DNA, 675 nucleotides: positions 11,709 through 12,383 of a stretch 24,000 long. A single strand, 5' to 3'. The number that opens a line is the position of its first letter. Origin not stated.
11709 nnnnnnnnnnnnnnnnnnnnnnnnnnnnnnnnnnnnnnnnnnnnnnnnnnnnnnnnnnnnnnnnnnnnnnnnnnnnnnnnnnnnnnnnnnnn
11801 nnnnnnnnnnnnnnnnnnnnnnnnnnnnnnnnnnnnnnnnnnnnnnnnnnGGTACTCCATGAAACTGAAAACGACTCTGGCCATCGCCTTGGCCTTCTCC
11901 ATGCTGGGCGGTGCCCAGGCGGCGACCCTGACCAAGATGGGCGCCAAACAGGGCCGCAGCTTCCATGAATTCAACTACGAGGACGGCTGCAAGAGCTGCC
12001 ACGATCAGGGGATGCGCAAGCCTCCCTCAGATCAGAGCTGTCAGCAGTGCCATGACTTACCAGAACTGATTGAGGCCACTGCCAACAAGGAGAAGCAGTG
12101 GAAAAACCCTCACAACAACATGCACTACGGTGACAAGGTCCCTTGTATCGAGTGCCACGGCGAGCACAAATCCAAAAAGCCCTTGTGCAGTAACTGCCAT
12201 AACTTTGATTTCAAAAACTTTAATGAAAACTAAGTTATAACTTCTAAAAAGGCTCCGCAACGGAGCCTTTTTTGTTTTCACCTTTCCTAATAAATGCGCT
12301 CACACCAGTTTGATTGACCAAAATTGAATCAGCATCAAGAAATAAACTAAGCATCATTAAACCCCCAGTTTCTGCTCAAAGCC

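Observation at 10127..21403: Two tandem paralogous 'exported lyase + split flavocytochrome c reductase + porin' modules: candidate precursor-cleaving anaerobic respiration system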

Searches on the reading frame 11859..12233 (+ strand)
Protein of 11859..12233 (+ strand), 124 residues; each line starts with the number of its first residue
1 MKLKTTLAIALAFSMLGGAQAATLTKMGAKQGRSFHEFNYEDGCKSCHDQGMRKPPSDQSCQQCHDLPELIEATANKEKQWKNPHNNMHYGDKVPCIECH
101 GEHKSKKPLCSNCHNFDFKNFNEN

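Call 4: search_protein_families(library=pfam, proteins=[window:11859-12233:+], max_evalue=0.01)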
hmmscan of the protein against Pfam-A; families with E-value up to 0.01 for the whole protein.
window:11859-12233:+ (124 aa): 3 families
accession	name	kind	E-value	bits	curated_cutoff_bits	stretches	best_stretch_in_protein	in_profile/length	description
PF14537.11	Cytochrom_c3_2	-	7.4e-12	46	25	1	42-115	7-79/79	Cytochrome c3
PF14522.11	Cytochrome_C7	-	0.00017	21.8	24.8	1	29-66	38-67/67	Cytochrome c7 and related cytochrome c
PF16685.11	zf-RING_10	-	0.0019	18.7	31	1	93-124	23-52/70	zinc RING finger of MSL2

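Call 5: search_protein_families(library=ncbifam, proteins=[window:11859-12233:+], max_evalue=0.01)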
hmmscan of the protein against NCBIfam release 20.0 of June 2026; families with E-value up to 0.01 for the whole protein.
window:11859-12233:+ (124 aa): 3 families
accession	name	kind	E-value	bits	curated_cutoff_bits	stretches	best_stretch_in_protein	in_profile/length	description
NF047727.1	4hemeCytCCctA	equivalog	4.7e-07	29.9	180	1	9-115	12-105/109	tetraheme c-type cytochrome CctA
TIGR02349.1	DnaJ_bact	equivalog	0.00033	20.2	377.2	1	37-115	139-208/354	molecular chaperone DnaJ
NF051471.1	cytcCgr1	equivalog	0.0038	16.9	340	0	58-115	131-187/204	cytochrome c-type protein Cgr1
